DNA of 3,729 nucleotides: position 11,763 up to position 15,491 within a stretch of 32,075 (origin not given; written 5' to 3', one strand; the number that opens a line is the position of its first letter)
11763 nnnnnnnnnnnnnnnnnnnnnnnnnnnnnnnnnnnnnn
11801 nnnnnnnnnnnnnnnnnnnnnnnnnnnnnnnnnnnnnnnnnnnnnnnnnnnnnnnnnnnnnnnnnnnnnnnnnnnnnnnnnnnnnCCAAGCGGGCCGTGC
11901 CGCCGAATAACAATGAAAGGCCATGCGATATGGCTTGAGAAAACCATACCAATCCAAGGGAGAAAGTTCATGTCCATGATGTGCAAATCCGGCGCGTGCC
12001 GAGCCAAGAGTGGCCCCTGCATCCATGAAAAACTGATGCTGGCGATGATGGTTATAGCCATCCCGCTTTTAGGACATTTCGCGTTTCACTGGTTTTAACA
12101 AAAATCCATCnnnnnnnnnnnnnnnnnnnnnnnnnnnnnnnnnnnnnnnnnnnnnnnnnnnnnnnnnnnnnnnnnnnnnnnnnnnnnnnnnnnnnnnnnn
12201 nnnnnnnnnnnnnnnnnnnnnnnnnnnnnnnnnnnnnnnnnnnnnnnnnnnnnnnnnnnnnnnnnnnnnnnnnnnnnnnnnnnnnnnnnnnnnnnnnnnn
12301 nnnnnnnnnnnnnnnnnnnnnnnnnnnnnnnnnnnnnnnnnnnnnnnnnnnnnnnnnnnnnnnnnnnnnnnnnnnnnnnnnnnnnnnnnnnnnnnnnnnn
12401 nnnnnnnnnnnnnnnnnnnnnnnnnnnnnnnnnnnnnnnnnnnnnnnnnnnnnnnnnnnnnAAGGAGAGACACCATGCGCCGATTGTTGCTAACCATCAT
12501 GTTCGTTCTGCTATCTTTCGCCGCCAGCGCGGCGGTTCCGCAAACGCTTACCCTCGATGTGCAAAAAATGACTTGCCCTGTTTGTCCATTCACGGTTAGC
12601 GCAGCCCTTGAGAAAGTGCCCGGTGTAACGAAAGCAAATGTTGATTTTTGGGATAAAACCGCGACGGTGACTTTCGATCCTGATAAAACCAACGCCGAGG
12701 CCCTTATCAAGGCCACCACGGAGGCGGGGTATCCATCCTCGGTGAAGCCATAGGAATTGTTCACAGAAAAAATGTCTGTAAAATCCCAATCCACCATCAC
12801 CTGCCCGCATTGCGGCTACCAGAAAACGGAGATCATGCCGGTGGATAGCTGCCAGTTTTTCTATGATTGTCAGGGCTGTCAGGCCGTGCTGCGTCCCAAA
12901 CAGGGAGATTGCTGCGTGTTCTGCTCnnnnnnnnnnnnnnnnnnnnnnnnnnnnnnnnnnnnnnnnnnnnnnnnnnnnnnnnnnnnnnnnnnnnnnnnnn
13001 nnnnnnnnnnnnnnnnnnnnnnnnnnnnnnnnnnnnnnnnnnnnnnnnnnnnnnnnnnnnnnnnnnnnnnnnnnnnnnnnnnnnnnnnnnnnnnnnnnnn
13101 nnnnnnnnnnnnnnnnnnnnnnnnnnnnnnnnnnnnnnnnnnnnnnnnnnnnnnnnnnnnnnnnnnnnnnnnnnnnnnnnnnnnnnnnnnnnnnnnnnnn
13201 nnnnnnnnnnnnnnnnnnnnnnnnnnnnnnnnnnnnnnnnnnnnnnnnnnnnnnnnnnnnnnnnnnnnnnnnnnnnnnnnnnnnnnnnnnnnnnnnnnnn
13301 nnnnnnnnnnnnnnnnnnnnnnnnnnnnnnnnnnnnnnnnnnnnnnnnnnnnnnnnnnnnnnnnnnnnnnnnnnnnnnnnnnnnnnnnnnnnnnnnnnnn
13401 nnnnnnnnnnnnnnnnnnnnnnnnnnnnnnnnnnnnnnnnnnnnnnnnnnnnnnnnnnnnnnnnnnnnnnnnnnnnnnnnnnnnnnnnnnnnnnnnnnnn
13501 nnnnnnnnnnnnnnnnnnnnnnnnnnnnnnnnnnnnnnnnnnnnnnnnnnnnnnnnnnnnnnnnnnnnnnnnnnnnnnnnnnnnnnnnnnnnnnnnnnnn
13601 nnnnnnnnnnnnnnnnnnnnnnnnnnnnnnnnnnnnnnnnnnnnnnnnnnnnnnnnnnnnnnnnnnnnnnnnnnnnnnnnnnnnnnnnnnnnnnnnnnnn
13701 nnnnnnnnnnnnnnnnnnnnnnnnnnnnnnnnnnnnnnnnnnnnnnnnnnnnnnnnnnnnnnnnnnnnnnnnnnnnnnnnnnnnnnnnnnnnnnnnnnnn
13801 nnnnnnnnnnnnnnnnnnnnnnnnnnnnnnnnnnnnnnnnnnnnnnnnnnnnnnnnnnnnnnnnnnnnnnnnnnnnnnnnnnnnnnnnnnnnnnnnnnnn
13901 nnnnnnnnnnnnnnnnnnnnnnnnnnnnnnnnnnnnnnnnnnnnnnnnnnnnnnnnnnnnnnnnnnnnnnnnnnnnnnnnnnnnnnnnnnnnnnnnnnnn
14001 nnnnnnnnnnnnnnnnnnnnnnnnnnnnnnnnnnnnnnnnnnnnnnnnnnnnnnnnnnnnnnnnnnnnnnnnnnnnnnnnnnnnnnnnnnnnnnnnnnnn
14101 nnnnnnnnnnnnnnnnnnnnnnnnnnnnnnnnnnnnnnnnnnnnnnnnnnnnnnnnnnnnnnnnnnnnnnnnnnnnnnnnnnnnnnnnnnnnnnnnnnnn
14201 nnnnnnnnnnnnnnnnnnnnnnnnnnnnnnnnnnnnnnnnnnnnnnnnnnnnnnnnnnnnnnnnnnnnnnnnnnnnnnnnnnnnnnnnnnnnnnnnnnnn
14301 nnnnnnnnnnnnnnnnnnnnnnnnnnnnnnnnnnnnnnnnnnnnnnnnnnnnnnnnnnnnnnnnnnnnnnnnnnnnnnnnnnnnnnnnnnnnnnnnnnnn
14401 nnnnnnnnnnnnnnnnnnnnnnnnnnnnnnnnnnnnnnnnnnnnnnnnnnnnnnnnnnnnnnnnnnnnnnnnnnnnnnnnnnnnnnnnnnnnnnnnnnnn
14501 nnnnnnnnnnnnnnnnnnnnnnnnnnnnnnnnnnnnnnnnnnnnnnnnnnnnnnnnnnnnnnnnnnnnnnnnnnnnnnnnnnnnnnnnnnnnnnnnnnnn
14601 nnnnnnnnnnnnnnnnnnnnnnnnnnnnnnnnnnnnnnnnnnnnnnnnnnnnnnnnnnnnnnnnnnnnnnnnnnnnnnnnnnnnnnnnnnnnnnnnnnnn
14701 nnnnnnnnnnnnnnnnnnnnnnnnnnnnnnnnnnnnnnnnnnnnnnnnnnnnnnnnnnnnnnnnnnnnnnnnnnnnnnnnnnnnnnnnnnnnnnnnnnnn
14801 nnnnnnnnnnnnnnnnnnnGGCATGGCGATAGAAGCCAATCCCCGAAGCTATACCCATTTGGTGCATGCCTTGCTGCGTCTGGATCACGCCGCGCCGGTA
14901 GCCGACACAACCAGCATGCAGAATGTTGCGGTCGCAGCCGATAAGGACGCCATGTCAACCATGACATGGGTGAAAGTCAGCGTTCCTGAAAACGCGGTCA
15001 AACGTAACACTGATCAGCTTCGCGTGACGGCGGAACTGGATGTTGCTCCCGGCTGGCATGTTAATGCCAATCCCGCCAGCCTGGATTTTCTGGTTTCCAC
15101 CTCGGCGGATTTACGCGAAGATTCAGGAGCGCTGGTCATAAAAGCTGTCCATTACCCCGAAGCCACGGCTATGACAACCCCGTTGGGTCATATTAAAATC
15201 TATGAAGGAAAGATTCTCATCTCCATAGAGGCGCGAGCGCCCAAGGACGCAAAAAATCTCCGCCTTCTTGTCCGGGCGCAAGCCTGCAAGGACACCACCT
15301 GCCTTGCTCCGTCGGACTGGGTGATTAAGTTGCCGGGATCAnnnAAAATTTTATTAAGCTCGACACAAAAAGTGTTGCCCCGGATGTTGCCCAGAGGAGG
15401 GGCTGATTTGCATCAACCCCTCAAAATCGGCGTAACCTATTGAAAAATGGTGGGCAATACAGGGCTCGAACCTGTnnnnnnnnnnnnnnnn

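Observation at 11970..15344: MerT-MerP-GDCCVxC-periplasmic thioredoxin module with no MerA or MerR, under an ECF promoter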

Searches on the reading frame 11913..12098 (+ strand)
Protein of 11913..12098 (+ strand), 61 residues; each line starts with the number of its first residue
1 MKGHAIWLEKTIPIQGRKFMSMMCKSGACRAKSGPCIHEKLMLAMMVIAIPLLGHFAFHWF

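Call 3: search_protein_families(library=pfam, proteins=[window:11913-12098:+], max_evalue=0.01)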
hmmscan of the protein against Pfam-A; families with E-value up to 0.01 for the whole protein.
window:11913-12098:+ (61 aa): 0 families

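Call 4: search_protein_families(library=ncbifam, proteins=[window:11913-12098:+], max_evalue=0.01)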
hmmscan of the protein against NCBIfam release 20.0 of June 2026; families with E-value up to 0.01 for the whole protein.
window:11913-12098:+ (61 aa): 0 families

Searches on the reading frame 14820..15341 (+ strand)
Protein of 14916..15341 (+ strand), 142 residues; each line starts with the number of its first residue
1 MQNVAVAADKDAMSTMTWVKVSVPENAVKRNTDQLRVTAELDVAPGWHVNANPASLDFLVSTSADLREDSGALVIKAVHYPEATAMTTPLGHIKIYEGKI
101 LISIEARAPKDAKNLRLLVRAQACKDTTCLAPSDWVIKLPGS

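Call 64: search_solved_structures(query=window:14916-15341:+, max_evalue=10, show_alignments=3)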
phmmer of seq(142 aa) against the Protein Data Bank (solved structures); distinct sequences matched with E-value up to 10: 2.
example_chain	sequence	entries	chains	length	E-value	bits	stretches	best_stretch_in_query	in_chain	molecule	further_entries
3mmg_A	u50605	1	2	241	0.83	13.2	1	59-135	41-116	Nuclear inclusion protein A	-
6c29_A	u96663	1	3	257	0.86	13.1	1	24-130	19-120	Putative metal resistance protein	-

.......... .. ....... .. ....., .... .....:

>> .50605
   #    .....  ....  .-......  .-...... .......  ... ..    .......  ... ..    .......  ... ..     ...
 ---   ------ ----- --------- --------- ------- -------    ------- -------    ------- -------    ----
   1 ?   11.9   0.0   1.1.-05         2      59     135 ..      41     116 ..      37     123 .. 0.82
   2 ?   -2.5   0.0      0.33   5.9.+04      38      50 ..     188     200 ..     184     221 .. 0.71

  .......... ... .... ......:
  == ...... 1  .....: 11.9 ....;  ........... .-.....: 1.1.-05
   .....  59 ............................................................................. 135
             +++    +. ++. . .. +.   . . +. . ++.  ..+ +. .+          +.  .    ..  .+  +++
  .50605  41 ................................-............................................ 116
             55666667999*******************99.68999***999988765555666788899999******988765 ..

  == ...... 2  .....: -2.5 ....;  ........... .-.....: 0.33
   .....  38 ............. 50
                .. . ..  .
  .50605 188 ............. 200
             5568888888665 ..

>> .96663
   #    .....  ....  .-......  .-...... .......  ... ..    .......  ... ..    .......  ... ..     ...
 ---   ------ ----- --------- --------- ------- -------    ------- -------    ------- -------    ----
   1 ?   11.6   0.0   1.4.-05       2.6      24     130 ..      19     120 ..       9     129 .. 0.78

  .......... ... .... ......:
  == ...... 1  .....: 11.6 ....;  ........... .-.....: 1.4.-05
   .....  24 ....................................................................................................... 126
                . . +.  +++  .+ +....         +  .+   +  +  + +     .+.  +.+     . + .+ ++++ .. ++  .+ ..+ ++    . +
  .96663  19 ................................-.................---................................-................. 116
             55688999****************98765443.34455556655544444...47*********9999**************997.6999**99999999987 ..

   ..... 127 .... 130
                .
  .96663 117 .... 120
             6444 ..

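Call 75: predict_structure(alignment_id=A3)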
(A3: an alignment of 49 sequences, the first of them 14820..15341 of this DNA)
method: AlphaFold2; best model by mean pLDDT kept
length: 174 residues; sequences in the alignment: 49
mean_pLDDT: 87.8   pTM: 0.73
mean pLDDT of the five models: 87.8, 87.6, 87.5, 87.5, 87.5
residues with pLDDT >= 90: 121; 70-90: 27; 50-70: 22; < 50: 4
segments of 3 or more residues with pLDDT < 50: none
pLDDT, mean of each block of 10 residues (from residue 1): 69 79 62 50 82 94 94 98 97 97 96 97 96 98 94 96 97 79
secondary structure, 60 per line:
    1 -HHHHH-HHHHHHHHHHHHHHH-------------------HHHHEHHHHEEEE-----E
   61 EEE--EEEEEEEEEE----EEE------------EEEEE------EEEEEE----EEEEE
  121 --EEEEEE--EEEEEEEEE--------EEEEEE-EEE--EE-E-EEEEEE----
elements in order: H2-6 H8-22 H42-45 H47-50 E51-54 E60-63 E66-75 E80-82 E95-99 E106-111 E116-120 E123-128 E131-139 E148-153 E155-157 E165-170

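Call 77: fold_search(model_id=the predicted structure, library=pdb)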
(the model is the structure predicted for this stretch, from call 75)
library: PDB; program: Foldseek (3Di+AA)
matches with E <= 10: 1513; with E <= 0.001: 21
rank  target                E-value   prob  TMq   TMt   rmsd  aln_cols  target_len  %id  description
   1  6c29_A                6.3e-06  1.00  0.50  0.37   2.9       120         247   18  Crystal structure of the N-terminal periplasmic domain of ScsB from Proteus mirabilis (released 2018-03-07)
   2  6dps_F                7.4e-06  1.00  0.43  0.59   5.5       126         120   14  Crystal Structure of Neisseria meningitidis DsbD n-terminal domain in the oxidised form (released 2018-09-12)
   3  6dps_E                1.4e-05  1.00  0.45  0.62   5.0       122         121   13  Crystal Structure of Neisseria meningitidis DsbD n-terminal domain in the oxidised form (released 2018-09-12)
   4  6dnv_B                1.6e-05  1.00  0.50  0.67   3.7       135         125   12  Crystal Structure of Neisseria meningitidis DsbD n-terminal domain in the reduced form (released 2018-09-12)
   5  6dps_D                1.6e-05  1.00  0.47  0.63   5.0       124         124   14  Crystal Structure of Neisseria meningitidis DsbD n-terminal domain in the oxidised form (released 2018-09-12)
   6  3pfu                  1.9e-05  1.00  0.51  0.72   3.5       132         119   13  N-terminal domain of Thiol:disulfide interchange protein DsbD in its reduced form (released 2011-05-04)
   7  6dps_A                1.9e-05  1.00  0.46  0.62   5.1       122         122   13  Crystal Structure of Neisseria meningitidis DsbD n-terminal domain in the oxidised form (released 2018-09-12)
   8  6dnv_A                1.9e-05  1.00  0.46  0.63   5.1       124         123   14  Crystal Structure of Neisseria meningitidis DsbD n-terminal domain in the reduced form (released 2018-09-12)
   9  1jpe                  2.1e-05  1.00  0.51  0.73   3.0       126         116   13  Crystal structure of DsbD-alpha; the N-terminal domain of DsbD (released 2002-09-25)
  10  1l6p                  2.5e-05  1.00  0.50  0.70   8.2       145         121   13  N-terminal of DsbD (residues 20-144) from E. coli. (released 2002-06-12)
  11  1vrs_B                2.8e-05  1.00  0.51  0.69   7.5       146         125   12  Crystal structure of the disulfide-linked complex between the N-terminal and C-terminal domain of the electron transfe (released 2005-07-12)
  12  1jzd_C                3.6e-05  1.00  0.47  0.66   5.2       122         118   14  DsbC-DsbDalpha complex (released 2003-03-08)
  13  1z5y_D                3.8e-05  1.00  0.51  0.72   2.9       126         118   13  Crystal Structure Of The Disulfide-Linked Complex Between The N-Terminal Domain Of The Electron Transfer Catalyst DsbD (released 2005-07-19)
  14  1vrs_C                3.8e-05  1.00  0.50  0.74   3.0       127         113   13  Crystal structure of the disulfide-linked complex between the N-terminal and C-terminal domain of the electron transfe (released 2005-07-12)
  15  1vrs_A                4.0e-05  1.00  0.51  0.70   3.0       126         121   13  Crystal structure of the disulfide-linked complex between the N-terminal and C-terminal domain of the electron transfe (released 2005-07-12)
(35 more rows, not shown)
